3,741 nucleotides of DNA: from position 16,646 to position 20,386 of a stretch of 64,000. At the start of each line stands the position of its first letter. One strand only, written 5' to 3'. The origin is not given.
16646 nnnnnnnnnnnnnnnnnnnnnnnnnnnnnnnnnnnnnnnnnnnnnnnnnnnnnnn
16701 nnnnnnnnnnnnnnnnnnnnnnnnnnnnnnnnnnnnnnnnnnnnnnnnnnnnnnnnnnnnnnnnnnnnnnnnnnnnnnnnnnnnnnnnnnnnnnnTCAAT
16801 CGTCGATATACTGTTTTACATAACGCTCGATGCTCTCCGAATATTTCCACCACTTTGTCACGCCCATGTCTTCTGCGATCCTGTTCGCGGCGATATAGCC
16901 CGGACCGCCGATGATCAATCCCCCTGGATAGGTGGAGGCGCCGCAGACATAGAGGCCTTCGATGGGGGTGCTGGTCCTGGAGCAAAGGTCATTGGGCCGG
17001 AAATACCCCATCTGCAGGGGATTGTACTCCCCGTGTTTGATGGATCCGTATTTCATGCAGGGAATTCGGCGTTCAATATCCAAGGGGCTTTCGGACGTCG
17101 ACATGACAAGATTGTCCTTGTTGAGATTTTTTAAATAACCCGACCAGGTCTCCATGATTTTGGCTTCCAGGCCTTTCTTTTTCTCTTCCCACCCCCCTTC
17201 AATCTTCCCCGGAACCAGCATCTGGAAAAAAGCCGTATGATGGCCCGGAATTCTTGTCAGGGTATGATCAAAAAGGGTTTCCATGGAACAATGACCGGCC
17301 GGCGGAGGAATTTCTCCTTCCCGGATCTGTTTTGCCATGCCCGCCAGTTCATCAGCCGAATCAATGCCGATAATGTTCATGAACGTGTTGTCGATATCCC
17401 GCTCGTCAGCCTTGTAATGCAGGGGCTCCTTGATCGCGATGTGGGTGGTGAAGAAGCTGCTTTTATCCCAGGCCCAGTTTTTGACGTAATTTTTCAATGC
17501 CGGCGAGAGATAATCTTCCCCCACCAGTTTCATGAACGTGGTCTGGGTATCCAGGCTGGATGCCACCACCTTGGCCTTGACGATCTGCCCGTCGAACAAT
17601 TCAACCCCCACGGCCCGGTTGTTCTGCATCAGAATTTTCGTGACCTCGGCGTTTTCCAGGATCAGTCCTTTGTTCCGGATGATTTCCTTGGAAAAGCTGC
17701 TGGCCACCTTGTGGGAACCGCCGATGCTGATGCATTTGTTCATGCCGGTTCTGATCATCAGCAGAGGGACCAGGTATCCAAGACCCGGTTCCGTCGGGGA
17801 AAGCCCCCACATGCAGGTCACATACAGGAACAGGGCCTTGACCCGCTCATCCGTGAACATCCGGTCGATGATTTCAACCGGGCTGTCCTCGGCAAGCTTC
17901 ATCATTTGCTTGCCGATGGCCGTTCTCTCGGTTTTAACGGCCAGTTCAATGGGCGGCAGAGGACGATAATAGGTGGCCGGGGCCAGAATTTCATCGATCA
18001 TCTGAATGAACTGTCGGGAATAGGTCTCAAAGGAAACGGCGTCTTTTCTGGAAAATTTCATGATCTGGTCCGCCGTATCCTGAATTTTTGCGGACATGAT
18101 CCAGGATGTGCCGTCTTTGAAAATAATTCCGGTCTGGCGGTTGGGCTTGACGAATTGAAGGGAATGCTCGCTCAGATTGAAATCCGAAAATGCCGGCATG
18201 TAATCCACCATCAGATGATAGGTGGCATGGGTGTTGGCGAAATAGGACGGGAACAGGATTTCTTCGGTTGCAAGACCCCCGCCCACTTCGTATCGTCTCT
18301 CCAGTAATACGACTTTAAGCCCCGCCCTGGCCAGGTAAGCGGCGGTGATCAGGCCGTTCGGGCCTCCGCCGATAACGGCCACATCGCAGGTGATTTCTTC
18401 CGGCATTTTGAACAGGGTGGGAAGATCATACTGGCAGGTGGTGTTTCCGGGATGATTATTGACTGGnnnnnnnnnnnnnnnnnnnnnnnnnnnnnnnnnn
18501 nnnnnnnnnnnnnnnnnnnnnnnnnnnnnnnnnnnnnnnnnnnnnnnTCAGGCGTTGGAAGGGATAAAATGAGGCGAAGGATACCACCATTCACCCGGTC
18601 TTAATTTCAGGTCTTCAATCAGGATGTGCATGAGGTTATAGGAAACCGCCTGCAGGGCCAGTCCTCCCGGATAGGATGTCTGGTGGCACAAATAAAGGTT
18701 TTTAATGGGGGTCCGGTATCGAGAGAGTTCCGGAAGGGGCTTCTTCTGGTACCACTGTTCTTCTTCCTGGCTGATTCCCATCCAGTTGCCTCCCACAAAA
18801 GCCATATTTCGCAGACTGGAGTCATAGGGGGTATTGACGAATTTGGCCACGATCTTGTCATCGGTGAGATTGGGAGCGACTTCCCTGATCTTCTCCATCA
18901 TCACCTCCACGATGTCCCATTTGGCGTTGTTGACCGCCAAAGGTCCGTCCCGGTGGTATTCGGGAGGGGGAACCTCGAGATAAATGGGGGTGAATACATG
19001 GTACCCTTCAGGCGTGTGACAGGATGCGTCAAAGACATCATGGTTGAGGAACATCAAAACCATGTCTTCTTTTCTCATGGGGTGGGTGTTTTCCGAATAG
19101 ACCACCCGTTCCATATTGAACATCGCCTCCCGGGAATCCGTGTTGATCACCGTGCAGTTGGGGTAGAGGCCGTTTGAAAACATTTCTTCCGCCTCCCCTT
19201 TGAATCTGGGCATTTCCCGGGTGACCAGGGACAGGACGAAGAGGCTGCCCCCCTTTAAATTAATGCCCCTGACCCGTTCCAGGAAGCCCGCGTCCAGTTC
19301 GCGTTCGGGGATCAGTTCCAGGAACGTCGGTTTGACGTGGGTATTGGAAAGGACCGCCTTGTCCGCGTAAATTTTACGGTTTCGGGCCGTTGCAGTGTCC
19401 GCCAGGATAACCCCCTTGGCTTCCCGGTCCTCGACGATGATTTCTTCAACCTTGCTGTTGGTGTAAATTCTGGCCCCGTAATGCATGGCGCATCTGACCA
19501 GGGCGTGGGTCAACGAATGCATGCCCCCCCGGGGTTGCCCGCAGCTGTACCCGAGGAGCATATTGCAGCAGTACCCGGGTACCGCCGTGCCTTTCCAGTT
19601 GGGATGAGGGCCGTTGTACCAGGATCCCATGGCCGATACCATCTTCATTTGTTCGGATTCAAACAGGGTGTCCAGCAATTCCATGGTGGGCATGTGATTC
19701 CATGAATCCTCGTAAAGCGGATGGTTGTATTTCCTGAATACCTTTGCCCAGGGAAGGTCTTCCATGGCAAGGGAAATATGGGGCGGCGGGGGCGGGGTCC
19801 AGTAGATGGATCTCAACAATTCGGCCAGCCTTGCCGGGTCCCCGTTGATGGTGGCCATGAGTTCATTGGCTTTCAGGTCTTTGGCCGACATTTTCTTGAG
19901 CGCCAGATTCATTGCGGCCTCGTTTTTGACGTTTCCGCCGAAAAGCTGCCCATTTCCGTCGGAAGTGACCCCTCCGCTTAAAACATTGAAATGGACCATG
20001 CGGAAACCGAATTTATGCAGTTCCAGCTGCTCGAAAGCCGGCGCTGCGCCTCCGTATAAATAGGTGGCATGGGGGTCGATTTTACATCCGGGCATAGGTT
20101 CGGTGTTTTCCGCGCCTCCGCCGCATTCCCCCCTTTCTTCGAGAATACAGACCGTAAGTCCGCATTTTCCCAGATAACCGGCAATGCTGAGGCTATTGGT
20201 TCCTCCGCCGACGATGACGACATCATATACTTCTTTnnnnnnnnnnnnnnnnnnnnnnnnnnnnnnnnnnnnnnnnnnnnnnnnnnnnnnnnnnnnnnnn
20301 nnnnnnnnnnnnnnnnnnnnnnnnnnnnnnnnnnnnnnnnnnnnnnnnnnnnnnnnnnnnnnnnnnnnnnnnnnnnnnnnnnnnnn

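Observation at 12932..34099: Three paralogous 1040-1100 aa sigma54 activators with an unrecognised ~550-aa N-terminal sensor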

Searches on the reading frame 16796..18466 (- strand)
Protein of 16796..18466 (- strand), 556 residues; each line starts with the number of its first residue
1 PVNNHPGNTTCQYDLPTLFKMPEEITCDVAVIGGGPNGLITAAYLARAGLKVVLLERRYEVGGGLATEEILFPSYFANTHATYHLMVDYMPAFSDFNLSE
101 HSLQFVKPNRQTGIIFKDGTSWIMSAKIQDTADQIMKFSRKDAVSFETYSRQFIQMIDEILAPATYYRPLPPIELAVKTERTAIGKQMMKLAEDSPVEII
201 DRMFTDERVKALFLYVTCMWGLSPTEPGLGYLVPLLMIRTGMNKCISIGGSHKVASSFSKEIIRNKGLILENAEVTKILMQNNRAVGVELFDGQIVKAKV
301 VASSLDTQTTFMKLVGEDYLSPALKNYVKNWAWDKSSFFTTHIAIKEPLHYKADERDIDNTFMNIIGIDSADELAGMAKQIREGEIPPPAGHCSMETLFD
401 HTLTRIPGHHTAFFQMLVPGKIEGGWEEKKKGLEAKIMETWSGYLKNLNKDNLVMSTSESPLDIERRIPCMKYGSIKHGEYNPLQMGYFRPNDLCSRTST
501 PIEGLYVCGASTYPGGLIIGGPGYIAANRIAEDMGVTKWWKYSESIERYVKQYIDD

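Call 10: search_protein_families(library=pfam, proteins=[window:16796-18466:-], max_evalue=0.001)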
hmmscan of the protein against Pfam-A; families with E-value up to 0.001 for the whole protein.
window:16796-18466:- (556 aa): 12 families
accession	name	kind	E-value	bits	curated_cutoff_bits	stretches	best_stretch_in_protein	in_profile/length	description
PF01266.30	DAO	-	1.5e-11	44.9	27.9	1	28-63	1-36/353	FAD dependent oxidoreductase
PF13450.12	NAD_binding_8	-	1.1e-09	38.8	21.9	1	31-95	1-63/68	NAD(P)-binding Rossmann-like domain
PF01946.23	Thi4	-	1.8e-09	37.6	26.2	1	25-78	16-70/235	Thi4 family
PF01593.30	Amino_oxidase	-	9.5e-09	35.5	19.8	1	38-303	3-254/443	Flavin containing amine oxidoreductase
PF12831.13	FAD_oxidored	-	2.1e-08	34.3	27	1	28-73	1-45/416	FAD dependent oxidoreductase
PF01494.25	FAD_binding_3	-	2.9e-07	30.5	22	1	27-58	2-33/349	FAD binding domain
PF00890.30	FAD_binding_2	-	4.9e-06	26.4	20.4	1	28-65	1-38/414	FAD binding domain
PF01134.28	GIDA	-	1.4e-05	24.7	22.1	0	28-57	1-30/391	Glucose inhibited division protein A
PF07992.20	Pyr_redox_2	-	1.6e-05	24.9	26.1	1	28-100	2-58/291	Pyridine nucleotide-disulphide oxidoreductase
PF03486.20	HI0933_like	-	6.4e-05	22.9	50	1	28-62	2-36/244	HI0933-like protein Rossmann domain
PF05834.18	Lycopene_cycl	-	0.00031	20.4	23.4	0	28-56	1-31/380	Lycopene cyclase protein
PF00070.33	Pyr_redox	-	0.0007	20.5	22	0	29-62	2-35/82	Pyridine nucleotide-disulphide oxidoreductase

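Call 61: search_protein_families(library=ncbifam, proteins=[window:16796-18466:-], max_evalue=1e-10)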
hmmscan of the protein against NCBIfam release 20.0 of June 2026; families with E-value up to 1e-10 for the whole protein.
window:16796-18466:- (556 aa): 6 families
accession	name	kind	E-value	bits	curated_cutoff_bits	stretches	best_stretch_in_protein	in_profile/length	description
NF045689.1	BCarotKetCrtO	equivalog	5.5e-53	180.4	1000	1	26-530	3-535/563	beta-carotene ketolase CrtO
TIGR02734.1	crtI_fam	subfamily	4.7e-24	84.9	238.1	1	29-338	1-304/504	phytoene desaturase family protein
TIGR02730.1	carot_isom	equivalog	4.9e-21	75.1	586.9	1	248-535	225-493/493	carotenoid isomerase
NF045637.1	carotdesatCrtDProt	equivalog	1.5e-18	66.7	580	1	29-319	1-289/485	1-hydroxycarotenoid 3,4-desaturase CrtD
NF058655.1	CrtID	equivalog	3.2e-15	56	640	1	29-515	1-464/478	bifunctional phytoene desaturase/3,4-desaturase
TIGR00292.1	TIGR00292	equivalog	2.1e-11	43.5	148.3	1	25-78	20-73/254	sulfide-dependent adenosine diphosphate thiazole synthase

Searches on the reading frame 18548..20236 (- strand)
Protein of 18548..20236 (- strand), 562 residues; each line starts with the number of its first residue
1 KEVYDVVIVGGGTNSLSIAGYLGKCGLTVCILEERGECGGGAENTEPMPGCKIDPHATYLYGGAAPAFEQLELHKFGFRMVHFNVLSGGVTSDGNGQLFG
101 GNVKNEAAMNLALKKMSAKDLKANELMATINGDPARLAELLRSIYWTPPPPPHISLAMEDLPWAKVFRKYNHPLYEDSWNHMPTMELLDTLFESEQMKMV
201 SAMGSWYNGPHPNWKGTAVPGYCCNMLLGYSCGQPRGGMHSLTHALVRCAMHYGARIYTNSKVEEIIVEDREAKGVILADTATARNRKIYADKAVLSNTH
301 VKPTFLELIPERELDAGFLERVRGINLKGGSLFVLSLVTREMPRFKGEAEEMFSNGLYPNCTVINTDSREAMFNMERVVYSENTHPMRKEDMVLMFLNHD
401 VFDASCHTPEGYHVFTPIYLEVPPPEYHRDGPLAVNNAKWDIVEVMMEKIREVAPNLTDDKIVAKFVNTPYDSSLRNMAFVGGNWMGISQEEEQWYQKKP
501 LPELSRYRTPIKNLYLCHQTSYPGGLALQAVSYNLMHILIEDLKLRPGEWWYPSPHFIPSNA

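Call 10: search_protein_families(library=pfam, proteins=[window:18548-20236:-], max_evalue=0.001)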
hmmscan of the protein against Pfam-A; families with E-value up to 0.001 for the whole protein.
window:18548-20236:- (562 aa): 5 families
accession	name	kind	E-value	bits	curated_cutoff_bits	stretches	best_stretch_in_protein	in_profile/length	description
PF01266.30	DAO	-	2.7e-09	37.5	27.9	1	5-42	1-38/353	FAD dependent oxidoreductase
PF00890.30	FAD_binding_2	-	4.5e-08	33.1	20.4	1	213-299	111-201/414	FAD binding domain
PF01946.23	Thi4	-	1.7e-06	27.9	26.2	1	4-42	18-57/235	Thi4 family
PF13450.12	NAD_binding_8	-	1.9e-05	25.3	21.9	1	8-66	1-59/68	NAD(P)-binding Rossmann-like domain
PF00732.25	GMC_oxred_N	-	0.00013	22.3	23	1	222-297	113-186/218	GMC oxidoreductase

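Call 61: search_protein_families(library=ncbifam, proteins=[window:18548-20236:-], max_evalue=1e-10)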
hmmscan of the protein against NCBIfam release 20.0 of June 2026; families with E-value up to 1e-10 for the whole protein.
window:18548-20236:- (562 aa): 2 families
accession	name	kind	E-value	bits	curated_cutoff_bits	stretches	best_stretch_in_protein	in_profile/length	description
NF045689.1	BCarotKetCrtO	equivalog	7.3e-38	130.4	1000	1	2-526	2-522/563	beta-carotene ketolase CrtO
TIGR02733.1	desat_CrtD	equivalog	4.2e-12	45.5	549.7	0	237-340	229-330/492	C-3',4' desaturase CrtD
